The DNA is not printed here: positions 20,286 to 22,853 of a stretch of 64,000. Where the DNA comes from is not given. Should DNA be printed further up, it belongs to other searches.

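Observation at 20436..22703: SF2 helicase with four novel C-terminal tandem KGW repeats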

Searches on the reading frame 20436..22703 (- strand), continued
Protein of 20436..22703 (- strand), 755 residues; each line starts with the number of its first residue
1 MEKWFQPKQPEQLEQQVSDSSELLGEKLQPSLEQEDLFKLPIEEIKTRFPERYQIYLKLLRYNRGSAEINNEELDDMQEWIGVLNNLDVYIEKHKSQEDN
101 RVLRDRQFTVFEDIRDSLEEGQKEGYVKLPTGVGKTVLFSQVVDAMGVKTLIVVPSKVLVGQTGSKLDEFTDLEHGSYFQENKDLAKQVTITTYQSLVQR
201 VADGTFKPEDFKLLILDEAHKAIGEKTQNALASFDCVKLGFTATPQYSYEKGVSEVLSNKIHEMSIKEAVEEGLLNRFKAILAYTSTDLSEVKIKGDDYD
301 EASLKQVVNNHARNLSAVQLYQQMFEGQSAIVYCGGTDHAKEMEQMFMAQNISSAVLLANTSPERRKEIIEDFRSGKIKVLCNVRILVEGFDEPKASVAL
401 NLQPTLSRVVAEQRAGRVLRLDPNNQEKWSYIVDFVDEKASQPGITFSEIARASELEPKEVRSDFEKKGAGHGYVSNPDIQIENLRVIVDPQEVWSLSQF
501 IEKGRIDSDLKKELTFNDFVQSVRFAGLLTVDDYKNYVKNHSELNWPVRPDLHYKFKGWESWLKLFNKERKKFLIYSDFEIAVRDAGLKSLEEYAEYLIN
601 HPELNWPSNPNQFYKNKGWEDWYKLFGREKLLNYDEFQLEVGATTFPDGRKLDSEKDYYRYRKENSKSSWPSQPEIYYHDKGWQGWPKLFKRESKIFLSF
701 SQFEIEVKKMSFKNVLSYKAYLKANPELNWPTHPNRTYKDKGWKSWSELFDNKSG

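Call 15: find_homologous_proteins(query=window:20436-22703:-, max_evalue=1e-10)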
Query window:20436-22703:- (755 aa): 357 proteins with E <= 1e-10 among 8000 candidates; the best 120 are listed.
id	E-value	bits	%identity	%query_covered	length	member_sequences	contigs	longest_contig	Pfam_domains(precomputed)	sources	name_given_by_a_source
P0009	0.0e+0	1718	100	100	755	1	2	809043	PF00270.36,PF18766.8,PF00271.38,PF04851.22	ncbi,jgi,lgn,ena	ncbi:MAG: DEAD/DEAH box helicase [Patescibacteria group bacterium]|jgi:superfamily II DNA or RNA hel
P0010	5.2e-217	741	46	99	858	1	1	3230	PF00270.36,PF00271.38,PF04851.22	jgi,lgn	-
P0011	1.7e-209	716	45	98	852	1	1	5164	PF00270.36,PF00271.38,PF04851.22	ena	-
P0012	9.8e-208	711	44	99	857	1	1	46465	PF00270.36,PF18766.8,PF00271.38,PF04851.22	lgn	-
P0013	2.4e-202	693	39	99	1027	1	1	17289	PF00270.36,PF18766.8,PF00271.38,PF04851.22,PF14882.12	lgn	-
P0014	5.1e-202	692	45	98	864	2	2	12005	PF00270.36,PF18766.8,PF00271.38,PF04851.22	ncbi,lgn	-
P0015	6.5e-189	648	48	91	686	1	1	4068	PF00270.36,PF16203.12,PF00271.38,PF04851.22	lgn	-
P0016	1.1e-181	625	53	75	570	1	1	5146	PF00270.36,PF16203.12,PF00271.38,PF04851.22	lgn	-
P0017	1.3e-181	624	38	99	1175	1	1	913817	PF00270.36,PF18766.8,PF00271.38,PF04851.22,PF14882.12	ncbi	-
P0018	7.3e-179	615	44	97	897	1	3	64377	PF00270.36,PF00271.38,PF04851.22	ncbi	-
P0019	7.1e-178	612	41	99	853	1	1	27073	PF00270.36,PF19671.5,PF18766.8,PF00271.38,PF04851.22,PF14882.12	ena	-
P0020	1.3e-177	611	41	99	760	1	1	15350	PF00270.36,PF18766.8,PF00271.38,PF04851.22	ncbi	-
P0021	1.6e-177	611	55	68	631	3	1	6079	PF00270.36,PF16203.12,PF18766.8,PF00271.38,PF04851.22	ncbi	ncbi:MAG: DEAD/DEAH box helicase, partial [Patescibacteria group bacterium]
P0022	7.4e-174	599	47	89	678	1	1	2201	PF00270.36,PF18766.8,PF00271.38,PF04851.22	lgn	-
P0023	1.5e-173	598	54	66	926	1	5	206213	PF00270.36,PF18766.8,PF00271.38,PF04851.22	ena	-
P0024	3.1e-172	593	51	72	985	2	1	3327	PF00270.36,PF13551.13,PF18766.8,PF00271.38,PF04851.22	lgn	-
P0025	1.8e-171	591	40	99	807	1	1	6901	PF00270.36,PF18766.8,PF00271.38,PF04851.22,PF14882.12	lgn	-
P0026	4.3e-170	586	54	68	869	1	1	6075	PF00270.36,PF16203.12,PF18766.8,PF00271.38,PF04851.22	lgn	-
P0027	2.0e-168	581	39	98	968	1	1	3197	PF00270.36,PF18766.8,PF00271.38,PF04851.22,PF14882.12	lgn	-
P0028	2.7e-167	577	38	98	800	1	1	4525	PF00270.36,PF00271.38,PF04851.22,PF14882.12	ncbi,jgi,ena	ncbi:MAG: DEAD/DEAH box helicase family protein [Candidatus Paceibacterota bacterium]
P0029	5.7e-167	576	50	72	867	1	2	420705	PF00270.36,PF00271.38,PF04851.22,PF15088.12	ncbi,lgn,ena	-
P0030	4.0e-166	573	38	96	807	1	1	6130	PF00270.36,PF18766.8,PF00271.38,PF04851.22,PF14882.12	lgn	-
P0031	5.4e-166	573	50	71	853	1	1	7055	PF10281.15,PF00270.36,PF18766.8,PF00271.38,PF04851.22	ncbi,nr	ncbi:MAG: hypothetical protein QG568_302 [Patescibacteria group bacterium]|nr:hypothetical protein [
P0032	6.2e-166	572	52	68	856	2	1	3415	PF00270.36,PF00271.38,PF04851.22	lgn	-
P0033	7.7e-166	572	52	67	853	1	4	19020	PF00270.36,PF00271.38,PF04851.22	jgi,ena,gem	-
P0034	1.7e-165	571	40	99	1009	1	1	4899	PF00270.36,PF18766.8,PF00271.38,PF04851.22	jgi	jgi:superfamily II DNA or RNA helicase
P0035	2.1e-165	571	40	99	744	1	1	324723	PF00270.36,PF18766.8,PF00271.38,PF04851.22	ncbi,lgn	-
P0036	1.5e-164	568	52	67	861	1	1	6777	PF00270.36,PF16203.12,PF18766.8,PF00271.38,PF04851.22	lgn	-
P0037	6.1e-164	566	37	98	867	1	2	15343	PF00270.36,PF18766.8,PF00271.38,PF04851.22,PF14882.12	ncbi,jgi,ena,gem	-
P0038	6.7e-164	566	43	99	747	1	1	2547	PF00270.36,PF00176.30,PF18766.8,PF00271.38,PF04851.22,PF14882.12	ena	-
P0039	7.5e-164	566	41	97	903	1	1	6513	PF00270.36,PF18766.8,PF00271.38,PF04851.22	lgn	-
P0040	1.2e-163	565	39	99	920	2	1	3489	PF00270.36,PF00176.30,PF18766.8,PF00271.38,PF04851.22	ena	-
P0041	1.4e-163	565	38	99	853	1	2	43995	PF00270.36,PF00176.30,PF18766.8,PF00271.38,PF04851.22,PF14882.12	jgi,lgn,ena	jgi:superfamily II DNA or RNA helicase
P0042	1.7e-163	564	49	70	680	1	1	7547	PF00270.36,PF18766.8,PF00271.38,PF04851.22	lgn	-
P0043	8.5e-163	562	53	66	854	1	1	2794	PF00270.36,PF18766.8,PF00271.38,PF04851.22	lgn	-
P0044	6.2e-161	556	53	66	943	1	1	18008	PF00270.36,PF00271.38,PF04851.22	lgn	-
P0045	9.8e-161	555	38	99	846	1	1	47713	PF00270.36,PF18766.8,PF00271.38,PF04851.22,PF14882.12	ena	-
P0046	1.6e-160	555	40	99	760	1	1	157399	PF00270.36,PF00271.38,PF04851.22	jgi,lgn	jgi:superfamily II DNA or RNA helicase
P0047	2.4e-160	554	50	71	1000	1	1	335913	PF00270.36,PF00271.38,PF04851.22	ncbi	-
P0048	7.2e-159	549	40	99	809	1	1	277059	PF00270.36,PF00271.38,PF04851.22,PF14882.12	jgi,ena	-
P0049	5.1e-157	543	40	91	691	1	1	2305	PF00270.36,PF18766.8,PF00271.38,PF04851.22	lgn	-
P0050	1.8e-155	538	38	98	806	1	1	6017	PF00270.36,PF18766.8,PF00271.38,PF04851.22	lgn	-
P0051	4.0e-155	537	40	99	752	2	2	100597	PF00270.36,PF18766.8,PF00271.38,PF04851.22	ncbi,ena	ncbi:MAG: DEAD/DEAH box helicase [bacterium]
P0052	8.3e-155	536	39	99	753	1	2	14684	PF00270.36,PF18766.8,PF00271.38,PF04851.22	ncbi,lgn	-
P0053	4.0e-154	533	39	99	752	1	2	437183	PF00270.36,PF18766.8,PF00271.38,PF04851.22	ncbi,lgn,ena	-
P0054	6.1e-154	533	51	66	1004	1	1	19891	PF00270.36,PF18766.8,PF00271.38,PF04851.22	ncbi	-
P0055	2.5e-153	531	50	68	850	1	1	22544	PF00270.36,PF26137.1,PF25896.1,PF18766.8,PF00271.38,PF04851.22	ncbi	-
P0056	3.3e-153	530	38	99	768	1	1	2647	PF00270.36,PF18766.8,PF00271.38,PF04851.22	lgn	-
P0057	4.5e-151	523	39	99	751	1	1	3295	PF00270.36,PF18766.8,PF00271.38,PF04851.22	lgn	-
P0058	2.8e-150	521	50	65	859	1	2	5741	PF00270.36,PF18766.8,PF00271.38,PF04851.22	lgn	-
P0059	1.2e-148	515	39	99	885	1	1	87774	PF00270.36,PF18766.8,PF00271.38,PF04851.22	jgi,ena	-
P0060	5.1e-147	510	39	99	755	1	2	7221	PF00270.36,PF18766.8,PF00271.38,PF04851.22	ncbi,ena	-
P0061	7.1e-147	509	37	99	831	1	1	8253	PF00270.36,PF18766.8,PF00271.38,PF04851.22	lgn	-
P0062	8.5e-147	509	48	66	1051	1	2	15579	PF00270.36,PF04545.23,PF04542.21,PF00271.38,PF04851.22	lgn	-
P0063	1.9e-146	508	40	95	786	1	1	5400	PF00270.36,PF18766.8,PF00271.38,PF04851.22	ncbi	-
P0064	2.3e-146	508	49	66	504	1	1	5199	PF00270.36,PF18766.8,PF00271.38,PF04851.22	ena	-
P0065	1.2e-144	502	37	99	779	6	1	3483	PF00270.36,PF00271.38,PF04851.22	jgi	jgi:superfamily II DNA or RNA helicase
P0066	1.6e-144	502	40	90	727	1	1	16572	PF00270.36,PF18766.8,PF00271.38,PF04851.22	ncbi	-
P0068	1.0e-142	496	49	66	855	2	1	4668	PF00270.36,PF00271.38,PF04851.22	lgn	-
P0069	3.5e-142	494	48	66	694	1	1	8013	PF00270.36,PF00176.30,PF18766.8,PF00271.38,PF04851.22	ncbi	-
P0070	4.7e-142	494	41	81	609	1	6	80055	PF00270.36,PF18766.8,PF00271.38,PF04851.22,PF14882.12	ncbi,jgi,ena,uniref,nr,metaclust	ncbi:MAG: hypothetical protein A2233_00765 [Candidatus Kerfeldbacteria bacterium RIFOXYA2_FULL_38_24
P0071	6.6e-142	493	50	66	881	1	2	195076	PF00270.36,PF18766.8,PF00271.38,PF04851.22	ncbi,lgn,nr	ncbi:MAG: DEAD/DEAH box helicase [Candidatus Pacebacteria bacterium]|nr:DEAD/DEAH box helicase [Cand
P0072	3.5e-140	487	39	99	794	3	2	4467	PF00270.36,PF18766.8,PF00271.38,PF04851.22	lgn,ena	-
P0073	2.5e-139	485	36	100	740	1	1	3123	PF00270.36,PF00271.38,PF04851.22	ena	-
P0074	7.0e-139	483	44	69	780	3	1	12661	PF00270.36,PF00176.30,PF18780.7,PF18766.8,PF00271.38,PF04358.20,PF04851.22,PF22216.2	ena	-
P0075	1.6e-137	479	45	77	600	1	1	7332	PF00270.36,PF18766.8,PF00271.38,PF04851.22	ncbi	ncbi:MAG: DEAD/DEAH box helicase, partial [Patescibacteria group bacterium]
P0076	2.0e-137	478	47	66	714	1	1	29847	PF00270.36,PF00271.38,PF04851.22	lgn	-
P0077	2.1e-137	478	35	99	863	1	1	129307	PF00270.36,PF18766.8,PF00271.38,PF04851.22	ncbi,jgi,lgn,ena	ncbi:MAG: DEAD/DEAH box helicase [Candidatus Magasanikbacteria bacterium]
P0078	8.7e-135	470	47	67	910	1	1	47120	PF00270.36,PF13551.13,PF13518.13,PF18766.8,PF00271.38,PF04851.22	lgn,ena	-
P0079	9.8e-135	469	47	66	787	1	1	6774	PF00270.36,PF00271.38,PF04851.22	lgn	-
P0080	1.5e-134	469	47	67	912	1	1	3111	PF00270.36,PF18766.8,PF00271.38,PF04851.22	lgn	-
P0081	2.0e-134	468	42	76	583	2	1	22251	PF00270.36,PF18766.8,PF00271.38,PF04851.22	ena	-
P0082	2.1e-134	468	41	83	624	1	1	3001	PF00270.36,PF18766.8,PF00271.38,PF04851.22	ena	-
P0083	3.2e-134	468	36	99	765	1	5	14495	PF00270.36,PF00271.38,PF04851.22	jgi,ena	-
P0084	1.4e-133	466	45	73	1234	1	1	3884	PF00270.36,PF00176.30,PF18766.8,PF00271.38,PF04851.22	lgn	-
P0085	2.8e-133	465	48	65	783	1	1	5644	PF00270.36,PF18766.8,PF00271.38,PF04851.22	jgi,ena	-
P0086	1.8e-132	462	40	83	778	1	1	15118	PF00270.36,PF00271.38,PF04851.22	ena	-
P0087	3.7e-132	461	46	66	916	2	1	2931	PF00270.36,PF18766.8,PF00271.38,PF04851.22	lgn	-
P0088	5.5e-132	460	41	80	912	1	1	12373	PF00270.36,PF18766.8,PF00271.38,PF04851.22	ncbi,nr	ncbi:MAG: hypothetical protein QG642_139 [Patescibacteria group bacterium]|nr:hypothetical protein [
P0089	6.9e-131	457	46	66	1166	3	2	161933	PF00270.36,PF18766.8,PF00271.38,PF04851.22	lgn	-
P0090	2.0e-130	455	37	97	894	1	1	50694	PF00270.36,PF00271.38,PF04851.22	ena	-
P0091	2.2e-130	455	38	99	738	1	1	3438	PF00270.36,PF18766.8,PF00271.38,PF04851.22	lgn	-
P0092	2.5e-130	455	45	66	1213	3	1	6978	PF00270.36,PF00176.30,PF18766.8,PF00271.38,PF04851.22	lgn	-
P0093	5.6e-130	454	34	100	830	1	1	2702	PF00270.36,PF18766.8,PF00271.38,PF04851.22,PF14882.12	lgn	-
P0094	6.5e-130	453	39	91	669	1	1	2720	PF00270.36,PF18766.8,PF00271.38,PF04851.22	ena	-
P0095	7.4e-129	450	36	99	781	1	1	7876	PF00270.36,PF18766.8,PF00271.38,PF04851.22,PF14882.12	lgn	-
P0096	1.3e-128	449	45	65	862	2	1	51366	PF00270.36,PF18766.8,PF00271.38,PF04851.22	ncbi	-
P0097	3.7e-128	448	45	66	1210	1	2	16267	PF00270.36,PF00176.30,PF13551.13,PF16448.11,PF18766.8,PF00271.38,PF04851.22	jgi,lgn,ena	-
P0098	5.7e-128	447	47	60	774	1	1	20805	PF00270.36,PF18766.8,PF00271.38,PF04851.22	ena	-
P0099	4.3e-127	444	37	99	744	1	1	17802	PF00270.36,PF18766.8,PF00271.38,PF04851.22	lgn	-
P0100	9.2e-126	440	44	64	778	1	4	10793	PF00270.36,PF00271.38,PF04851.22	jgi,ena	-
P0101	1.3e-125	439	42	77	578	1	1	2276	PF00270.36,PF18766.8,PF00271.38,PF04851.22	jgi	jgi:superfamily II DNA or RNA helicase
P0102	3.1e-125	438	44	72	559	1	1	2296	PF00270.36,PF00176.30,PF18766.8,PF00271.38,PF04851.22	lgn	-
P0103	2.6e-124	435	45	64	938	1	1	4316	PF00270.36,PF18766.8,PF00271.38,PF04851.22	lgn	-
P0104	4.2e-124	434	44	65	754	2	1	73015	PF00270.36,PF18766.8,PF00271.38,PF04851.22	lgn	-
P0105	4.7e-124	434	43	68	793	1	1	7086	PF00270.36,PF18766.8,PF00271.38,PF04851.22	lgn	-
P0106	6.0e-124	434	38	83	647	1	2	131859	PF00270.36,PF18766.8,PF00271.38,PF04851.22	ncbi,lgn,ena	-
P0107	1.1e-123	433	36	96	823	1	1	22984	PF00270.36,PF18766.8,PF00271.38,PF04851.22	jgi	jgi:superfamily II DNA or RNA helicase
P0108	1.2e-123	433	36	92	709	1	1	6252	PF00270.36,PF00271.38,PF04851.22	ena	-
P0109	1.3e-123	433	42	74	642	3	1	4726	PF00270.36,PF18766.8,PF00271.38,PF04851.22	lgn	-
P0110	2.8e-123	431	35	97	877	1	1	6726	PF00270.36,PF18766.8,PF04851.22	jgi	jgi:superfamily II DNA or RNA helicase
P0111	3.8e-122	428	38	79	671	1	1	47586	PF00270.36,PF00176.30,PF18766.8,PF00271.38,PF04851.22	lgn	-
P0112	1.1e-121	426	45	66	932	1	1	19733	PF00270.36,PF00271.38,PF04851.22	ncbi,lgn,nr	ncbi:MAG: DEAD/DEAH box helicase family protein [Candidatus Levybacteria bacterium]|nr:DEAD/DEAH box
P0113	1.6e-121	426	44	65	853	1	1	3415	PF00270.36,PF18766.8,PF00271.38,PF04851.22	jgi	jgi:superfamily II DNA or RNA helicase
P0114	3.3e-120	421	44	65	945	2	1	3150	PF00270.36,PF26109.1,PF18766.8,PF00271.38,PF04851.22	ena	-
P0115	9.8e-120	420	44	65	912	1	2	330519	PF00270.36,PF18766.8,PF00271.38,PF04851.22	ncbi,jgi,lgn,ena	-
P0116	1.9e-119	419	42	66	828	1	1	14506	PF00270.36,PF00176.30,PF18766.8,PF00271.38,PF04851.22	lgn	-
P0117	2.0e-119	419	43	66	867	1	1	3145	PF00270.36,PF18766.8,PF00271.38,PF04851.22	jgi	jgi:superfamily II DNA or RNA helicase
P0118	2.1e-119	419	45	65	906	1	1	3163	PF00270.36,PF18766.8,PF00271.38,PF04851.22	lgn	-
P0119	2.4e-119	418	43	66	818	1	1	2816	PF00270.36,PF18766.8,PF00271.38,PF04851.22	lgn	-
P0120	3.6e-119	418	45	60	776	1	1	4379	PF00270.36,PF18766.8,PF00271.38,PF04851.22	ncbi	-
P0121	5.9e-119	417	44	61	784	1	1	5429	PF00270.36,PF18766.8,PF00271.38,PF04851.22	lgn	-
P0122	8.5e-119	417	36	95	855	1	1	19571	PF00270.36,PF18766.8,PF00271.38,PF04851.22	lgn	-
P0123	1.7e-118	416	44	67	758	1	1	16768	PF00270.36,PF18766.8,PF00271.38,PF04851.22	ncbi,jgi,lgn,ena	ncbi:MAG: DEAD/DEAH box helicase [Candidatus Magasanikbacteria bacterium]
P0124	5.7e-118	414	46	58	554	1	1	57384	PF00270.36,PF18766.8,PF00271.38,PF04851.22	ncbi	-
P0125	1.0e-117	413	42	65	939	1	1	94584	PF13412.13,PF08279.19,PF00270.36,PF13551.13,PF13518.13,PF26109.1,PF18766.8,PF00271.38,PF13545.13,PF04851.22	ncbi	-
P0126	1.1e-117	413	43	66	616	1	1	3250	PF00270.36,PF00176.30,PF18766.8,PF00271.38,PF04851.22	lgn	-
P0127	1.6e-117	412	42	60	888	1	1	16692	PF00270.36,PF28362.1,PF18766.8,PF00271.38,PF04851.22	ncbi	-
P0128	2.7e-117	412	42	65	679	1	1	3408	PF00270.36,PF18766.8,PF00271.38,PF04851.22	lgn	-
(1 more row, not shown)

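Call 19: search_solved_structures(query=window:20436-22703:-, max_evalue=0.001)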
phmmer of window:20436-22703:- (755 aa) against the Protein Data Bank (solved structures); distinct sequences matched with E-value up to 0.001: 29.
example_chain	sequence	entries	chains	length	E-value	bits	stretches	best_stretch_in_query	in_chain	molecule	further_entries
6p4f_A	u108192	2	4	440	1.1e-19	74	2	118-380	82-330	DNA-dependent ATPase XPBII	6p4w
5tnu_A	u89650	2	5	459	1.3e-19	73.7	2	118-380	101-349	DNA-dependent ATPase XPBII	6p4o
7clg_A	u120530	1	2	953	1.9e-18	69.9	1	121-437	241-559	Putative helicase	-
6p66_A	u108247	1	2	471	1.5e-17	67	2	122-274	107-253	DNA repair protein RAD25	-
2fwr_A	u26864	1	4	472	1.5e-17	67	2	122-274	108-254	DNA repair protein RAD25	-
6jde_B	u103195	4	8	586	3.9e-14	55.7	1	125-427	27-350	Putative DNA repair helicase RadD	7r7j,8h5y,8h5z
2fz4_A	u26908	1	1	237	3.4e-08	36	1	122-246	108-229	DNA repair protein RAD25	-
1wp9_A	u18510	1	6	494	2.8e-07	33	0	127-259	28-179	ATP-dependent RNA helicase, putative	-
1t5l_A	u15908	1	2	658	6.4e-07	31.8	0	114-188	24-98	UvrABC system protein B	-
6o8e_A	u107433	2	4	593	1.6e-06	30.5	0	114-182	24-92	UvrABC system protein B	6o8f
1d9z_A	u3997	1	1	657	1.8e-06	30.3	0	114-184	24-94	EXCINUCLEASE UVRABC COMPONENT UVRB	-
2fdc_A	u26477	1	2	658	1.8e-06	30.3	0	114-184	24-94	UvrABC system protein B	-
1d9x_A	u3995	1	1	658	1.8e-06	30.3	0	114-184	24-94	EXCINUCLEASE UVRABC COMPONENT UVRB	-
6o8h_A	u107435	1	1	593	2.4e-06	29.9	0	114-179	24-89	UvrABC system protein B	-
6o8g_A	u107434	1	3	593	2.8e-06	29.7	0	114-179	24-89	UvrABC system protein B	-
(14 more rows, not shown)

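Call 33: find_encoding_contigs(protein=P0012, flank=6000, max_places=2)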
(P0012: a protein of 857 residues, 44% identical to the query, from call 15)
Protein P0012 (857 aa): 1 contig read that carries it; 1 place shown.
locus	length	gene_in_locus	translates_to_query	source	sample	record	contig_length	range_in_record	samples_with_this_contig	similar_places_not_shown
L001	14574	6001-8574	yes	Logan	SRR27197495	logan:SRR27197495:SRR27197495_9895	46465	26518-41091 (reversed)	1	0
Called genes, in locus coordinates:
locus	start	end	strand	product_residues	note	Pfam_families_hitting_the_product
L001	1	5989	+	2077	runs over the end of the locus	PF13589:HATPase_c_3 (faint)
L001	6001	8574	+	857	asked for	PF00270:DEAD, PF04851:ResIII, PF18766:SWI2_SNF2 (weak), PF00271:Helicase_C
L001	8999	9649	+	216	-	PF00300:His_Phos_1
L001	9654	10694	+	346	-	-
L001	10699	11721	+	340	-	-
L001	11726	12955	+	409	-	PF01941:AdoMet_Synthase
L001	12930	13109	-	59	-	-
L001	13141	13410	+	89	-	PF02583:Trns_repr_metal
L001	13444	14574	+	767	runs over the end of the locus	PF00403:HMA, PF00122:E1-E2_ATPase, PF00702:Hydrolase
